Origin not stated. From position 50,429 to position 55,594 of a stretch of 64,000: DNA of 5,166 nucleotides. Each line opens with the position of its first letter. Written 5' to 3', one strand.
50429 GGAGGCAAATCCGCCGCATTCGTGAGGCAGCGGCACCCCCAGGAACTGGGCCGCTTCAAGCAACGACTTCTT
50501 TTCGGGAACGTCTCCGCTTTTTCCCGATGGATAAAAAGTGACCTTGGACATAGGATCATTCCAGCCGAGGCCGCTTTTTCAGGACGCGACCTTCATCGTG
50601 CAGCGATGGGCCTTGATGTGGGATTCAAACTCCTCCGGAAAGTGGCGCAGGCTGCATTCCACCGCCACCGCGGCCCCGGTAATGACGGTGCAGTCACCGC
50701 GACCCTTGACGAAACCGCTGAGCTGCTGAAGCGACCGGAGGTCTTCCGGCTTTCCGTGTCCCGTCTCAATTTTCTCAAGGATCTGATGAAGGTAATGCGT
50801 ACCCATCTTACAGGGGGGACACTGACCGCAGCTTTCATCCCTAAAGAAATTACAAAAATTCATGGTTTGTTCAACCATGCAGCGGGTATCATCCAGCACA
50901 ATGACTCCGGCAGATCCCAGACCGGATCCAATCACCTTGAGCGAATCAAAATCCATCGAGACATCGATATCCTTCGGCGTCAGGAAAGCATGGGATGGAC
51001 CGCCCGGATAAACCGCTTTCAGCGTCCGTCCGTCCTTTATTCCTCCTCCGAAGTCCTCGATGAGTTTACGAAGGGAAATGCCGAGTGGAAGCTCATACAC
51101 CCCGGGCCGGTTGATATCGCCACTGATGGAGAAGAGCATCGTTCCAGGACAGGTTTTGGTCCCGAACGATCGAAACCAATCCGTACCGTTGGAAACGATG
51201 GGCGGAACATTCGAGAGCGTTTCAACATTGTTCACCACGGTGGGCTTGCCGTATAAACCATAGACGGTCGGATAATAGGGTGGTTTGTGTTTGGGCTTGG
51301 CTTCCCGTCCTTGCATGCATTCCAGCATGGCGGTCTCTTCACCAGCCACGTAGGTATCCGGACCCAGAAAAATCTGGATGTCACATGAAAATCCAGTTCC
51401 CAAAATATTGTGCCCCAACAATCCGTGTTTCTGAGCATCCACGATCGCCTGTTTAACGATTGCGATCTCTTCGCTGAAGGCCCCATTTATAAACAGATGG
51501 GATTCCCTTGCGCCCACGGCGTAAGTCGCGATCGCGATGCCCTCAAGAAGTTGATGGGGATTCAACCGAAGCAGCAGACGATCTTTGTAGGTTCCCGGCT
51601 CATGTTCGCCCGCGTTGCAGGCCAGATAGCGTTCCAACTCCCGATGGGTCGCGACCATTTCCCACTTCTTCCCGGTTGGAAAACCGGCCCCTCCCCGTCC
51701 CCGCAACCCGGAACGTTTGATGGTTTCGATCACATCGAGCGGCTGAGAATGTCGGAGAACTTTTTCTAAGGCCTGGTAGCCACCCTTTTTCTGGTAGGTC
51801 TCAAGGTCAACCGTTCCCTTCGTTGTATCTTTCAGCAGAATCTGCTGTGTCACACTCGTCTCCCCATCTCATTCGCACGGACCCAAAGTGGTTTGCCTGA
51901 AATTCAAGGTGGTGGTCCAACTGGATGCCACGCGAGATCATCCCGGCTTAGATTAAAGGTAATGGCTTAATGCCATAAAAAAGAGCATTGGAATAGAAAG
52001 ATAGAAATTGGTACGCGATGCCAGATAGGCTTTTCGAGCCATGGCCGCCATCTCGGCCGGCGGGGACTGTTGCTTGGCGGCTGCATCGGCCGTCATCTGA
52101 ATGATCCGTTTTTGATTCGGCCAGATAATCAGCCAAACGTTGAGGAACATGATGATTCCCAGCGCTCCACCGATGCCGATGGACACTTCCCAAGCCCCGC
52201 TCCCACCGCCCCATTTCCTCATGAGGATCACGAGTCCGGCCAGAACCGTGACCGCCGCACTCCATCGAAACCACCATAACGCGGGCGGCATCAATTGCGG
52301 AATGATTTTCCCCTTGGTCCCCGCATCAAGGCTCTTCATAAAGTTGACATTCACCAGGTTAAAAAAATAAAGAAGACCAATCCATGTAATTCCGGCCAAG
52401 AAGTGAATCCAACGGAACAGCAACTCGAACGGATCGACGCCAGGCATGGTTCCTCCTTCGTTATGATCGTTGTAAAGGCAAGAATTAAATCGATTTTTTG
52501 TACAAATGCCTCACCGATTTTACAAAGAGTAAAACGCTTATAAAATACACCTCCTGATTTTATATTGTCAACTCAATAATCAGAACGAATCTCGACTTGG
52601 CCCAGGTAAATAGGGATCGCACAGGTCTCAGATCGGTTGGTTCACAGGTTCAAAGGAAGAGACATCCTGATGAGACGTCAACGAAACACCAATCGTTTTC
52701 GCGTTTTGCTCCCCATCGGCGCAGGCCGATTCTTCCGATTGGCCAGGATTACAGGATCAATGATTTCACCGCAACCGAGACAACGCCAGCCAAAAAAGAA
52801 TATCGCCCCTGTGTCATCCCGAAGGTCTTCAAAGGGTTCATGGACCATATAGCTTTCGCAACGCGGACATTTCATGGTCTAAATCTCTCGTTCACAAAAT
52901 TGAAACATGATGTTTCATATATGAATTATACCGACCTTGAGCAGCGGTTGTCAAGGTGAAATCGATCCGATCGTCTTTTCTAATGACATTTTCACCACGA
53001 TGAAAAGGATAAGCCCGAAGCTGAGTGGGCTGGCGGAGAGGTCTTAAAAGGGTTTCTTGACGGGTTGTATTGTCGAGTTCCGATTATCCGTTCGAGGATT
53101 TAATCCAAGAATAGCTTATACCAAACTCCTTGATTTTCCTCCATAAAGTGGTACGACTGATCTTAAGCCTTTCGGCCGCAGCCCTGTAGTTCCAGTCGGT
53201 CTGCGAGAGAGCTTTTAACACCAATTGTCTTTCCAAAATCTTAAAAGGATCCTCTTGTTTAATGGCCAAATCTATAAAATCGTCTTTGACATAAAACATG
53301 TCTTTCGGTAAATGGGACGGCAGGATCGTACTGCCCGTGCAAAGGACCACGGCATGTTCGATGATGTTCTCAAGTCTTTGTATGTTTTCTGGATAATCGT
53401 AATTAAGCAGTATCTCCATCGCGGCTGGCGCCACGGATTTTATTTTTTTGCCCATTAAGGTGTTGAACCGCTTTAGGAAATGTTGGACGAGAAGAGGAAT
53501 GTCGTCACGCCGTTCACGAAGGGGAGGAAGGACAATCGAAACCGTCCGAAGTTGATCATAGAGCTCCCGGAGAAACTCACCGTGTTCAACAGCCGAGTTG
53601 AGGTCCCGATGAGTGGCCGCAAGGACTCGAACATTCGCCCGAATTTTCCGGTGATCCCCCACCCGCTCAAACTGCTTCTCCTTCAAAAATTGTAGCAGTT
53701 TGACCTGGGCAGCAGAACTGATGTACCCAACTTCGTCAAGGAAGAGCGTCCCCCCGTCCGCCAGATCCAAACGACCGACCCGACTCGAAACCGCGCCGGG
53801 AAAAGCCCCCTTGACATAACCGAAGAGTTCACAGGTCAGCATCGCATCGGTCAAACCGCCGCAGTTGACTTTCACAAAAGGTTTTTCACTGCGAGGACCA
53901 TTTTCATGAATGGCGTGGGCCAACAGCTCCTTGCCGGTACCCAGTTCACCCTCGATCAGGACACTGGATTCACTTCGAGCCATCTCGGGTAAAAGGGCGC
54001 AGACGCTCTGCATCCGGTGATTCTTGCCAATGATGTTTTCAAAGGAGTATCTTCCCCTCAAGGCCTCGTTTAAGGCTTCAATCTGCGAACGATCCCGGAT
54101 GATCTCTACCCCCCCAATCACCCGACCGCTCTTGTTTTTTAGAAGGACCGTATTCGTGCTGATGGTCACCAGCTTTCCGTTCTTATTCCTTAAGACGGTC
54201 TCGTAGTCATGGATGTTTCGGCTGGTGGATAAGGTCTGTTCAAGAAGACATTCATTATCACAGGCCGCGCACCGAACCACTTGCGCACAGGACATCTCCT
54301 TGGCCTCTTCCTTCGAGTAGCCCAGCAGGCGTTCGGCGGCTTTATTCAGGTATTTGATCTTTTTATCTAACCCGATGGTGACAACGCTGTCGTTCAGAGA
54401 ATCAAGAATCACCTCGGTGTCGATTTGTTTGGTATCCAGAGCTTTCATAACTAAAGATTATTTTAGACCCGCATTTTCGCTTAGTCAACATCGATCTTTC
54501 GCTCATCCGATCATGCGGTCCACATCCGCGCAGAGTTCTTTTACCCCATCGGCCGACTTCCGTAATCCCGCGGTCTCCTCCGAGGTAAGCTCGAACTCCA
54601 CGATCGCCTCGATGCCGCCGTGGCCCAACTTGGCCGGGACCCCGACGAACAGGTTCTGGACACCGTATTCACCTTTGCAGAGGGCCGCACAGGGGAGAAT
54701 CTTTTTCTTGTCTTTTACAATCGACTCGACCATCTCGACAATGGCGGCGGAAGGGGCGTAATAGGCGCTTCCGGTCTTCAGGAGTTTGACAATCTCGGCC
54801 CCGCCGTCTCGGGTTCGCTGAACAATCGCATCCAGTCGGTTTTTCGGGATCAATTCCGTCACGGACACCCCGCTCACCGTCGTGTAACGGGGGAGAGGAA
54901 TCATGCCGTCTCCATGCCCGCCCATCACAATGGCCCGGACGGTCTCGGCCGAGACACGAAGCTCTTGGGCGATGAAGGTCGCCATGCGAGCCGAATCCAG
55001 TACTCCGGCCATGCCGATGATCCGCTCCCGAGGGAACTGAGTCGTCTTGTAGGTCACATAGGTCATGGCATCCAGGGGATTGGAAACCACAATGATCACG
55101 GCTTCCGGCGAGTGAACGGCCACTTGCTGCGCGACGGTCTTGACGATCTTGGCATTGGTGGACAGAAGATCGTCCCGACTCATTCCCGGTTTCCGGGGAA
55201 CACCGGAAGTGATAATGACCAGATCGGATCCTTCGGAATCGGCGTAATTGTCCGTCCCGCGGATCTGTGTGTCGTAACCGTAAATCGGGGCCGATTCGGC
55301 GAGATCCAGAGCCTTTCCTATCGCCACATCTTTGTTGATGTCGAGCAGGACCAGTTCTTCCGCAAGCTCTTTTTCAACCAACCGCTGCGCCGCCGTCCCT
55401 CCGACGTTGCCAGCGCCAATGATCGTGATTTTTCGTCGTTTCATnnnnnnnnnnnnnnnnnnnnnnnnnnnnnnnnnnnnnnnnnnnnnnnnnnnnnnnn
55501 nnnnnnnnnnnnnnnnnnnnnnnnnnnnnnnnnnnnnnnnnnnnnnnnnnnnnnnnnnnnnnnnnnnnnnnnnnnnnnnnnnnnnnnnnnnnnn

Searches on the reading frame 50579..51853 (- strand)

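Call 80: search_protein_families(library=pfam, proteins=[window:50579-51853:-], max_evalue=0.00001)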
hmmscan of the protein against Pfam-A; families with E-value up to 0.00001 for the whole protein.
window:50579-51853:- (424 aa): 4 families
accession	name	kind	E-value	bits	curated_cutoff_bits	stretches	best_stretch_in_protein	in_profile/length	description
PF01512.22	Complex1_51K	-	1.3e-41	142.4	31.2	1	45-217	1-149/150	Nuo51 FMN-binding domain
PF10589.14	NADH_4Fe-4S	-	1.6e-24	86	23.5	1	330-412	3-85/85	NADH-ubiquinone oxidoreductase-F iron-sulfur binding region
PF10531.15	SLBB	-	1.9e-08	34.5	27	1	241-286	2-50/55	SLBB domain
PF22461.2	SLBB_2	-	1.5e-07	31.8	27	1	240-294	2-58/79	SLBB domain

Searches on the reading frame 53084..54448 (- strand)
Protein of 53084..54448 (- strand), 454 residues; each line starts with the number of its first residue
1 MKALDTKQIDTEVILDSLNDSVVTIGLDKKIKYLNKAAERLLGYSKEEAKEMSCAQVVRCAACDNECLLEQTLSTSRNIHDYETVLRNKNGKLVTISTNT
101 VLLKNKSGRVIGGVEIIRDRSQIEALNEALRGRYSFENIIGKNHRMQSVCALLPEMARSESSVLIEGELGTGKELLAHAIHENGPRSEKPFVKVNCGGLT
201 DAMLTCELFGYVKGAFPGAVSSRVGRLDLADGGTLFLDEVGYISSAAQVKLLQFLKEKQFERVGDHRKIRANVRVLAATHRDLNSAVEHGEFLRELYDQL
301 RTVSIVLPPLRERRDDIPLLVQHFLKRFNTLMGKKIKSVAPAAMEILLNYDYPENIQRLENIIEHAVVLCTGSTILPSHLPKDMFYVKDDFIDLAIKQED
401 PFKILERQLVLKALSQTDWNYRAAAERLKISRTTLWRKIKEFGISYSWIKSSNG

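Call 80: search_protein_families(library=pfam, proteins=[window:53084-54448:-], max_evalue=0.00001)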
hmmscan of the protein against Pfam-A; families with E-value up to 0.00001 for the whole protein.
window:53084-54448:- (454 aa): 7 families
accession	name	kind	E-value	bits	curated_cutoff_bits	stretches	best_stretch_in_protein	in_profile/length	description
PF00158.32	Sigma54_activat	-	1.3e-58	197.9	20.2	1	139-305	1-167/168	Sigma-54 interaction domain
PF25601.1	AAA_lid_14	-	7.8e-25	87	27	1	311-385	1-75/87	AAA+ ATPase lid domain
PF14532.12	Sigma54_activ_2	-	7e-17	62.4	25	1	140-310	1-138/138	Sigma-54 interaction domain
PF08448.16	PAS_4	-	1.1e-12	48.6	23.1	1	15-122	1-107/110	PAS fold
PF13426.13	PAS_9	-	5.6e-12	46.3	27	1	20-122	2-103/103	PAS domain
PF02954.25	HTH_8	-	7.7e-12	45.2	22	1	405-442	5-42/42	Bacterial regulatory protein, Fis family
PF00989.32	PAS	-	1.5e-08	35.1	22.6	1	11-119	3-112/113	PAS fold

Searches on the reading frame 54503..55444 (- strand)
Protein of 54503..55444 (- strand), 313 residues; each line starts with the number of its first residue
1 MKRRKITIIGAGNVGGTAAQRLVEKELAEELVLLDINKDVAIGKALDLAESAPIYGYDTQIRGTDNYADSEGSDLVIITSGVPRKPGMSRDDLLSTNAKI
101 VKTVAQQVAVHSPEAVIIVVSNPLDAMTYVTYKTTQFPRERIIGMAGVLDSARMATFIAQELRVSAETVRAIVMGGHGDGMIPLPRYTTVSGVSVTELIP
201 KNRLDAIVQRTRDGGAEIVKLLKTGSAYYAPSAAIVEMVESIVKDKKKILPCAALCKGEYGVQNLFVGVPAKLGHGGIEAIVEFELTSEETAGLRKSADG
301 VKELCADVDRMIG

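Call 80: search_protein_families(library=pfam, proteins=[window:54503-55444:-], max_evalue=0.00001)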
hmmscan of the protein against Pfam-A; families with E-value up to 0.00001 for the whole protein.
window:54503-55444:- (313 aa): 2 families
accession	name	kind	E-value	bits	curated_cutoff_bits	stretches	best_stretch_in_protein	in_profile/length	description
PF00056.29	Ldh_1_N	-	1.6e-44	151.8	27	1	5-144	2-141/141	lactate/malate dehydrogenase, NAD binding domain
PF02866.23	Ldh_1_C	-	4e-27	95.8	22.6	1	149-303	3-165/174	lactate/malate dehydrogenase, alpha/beta C-terminal domain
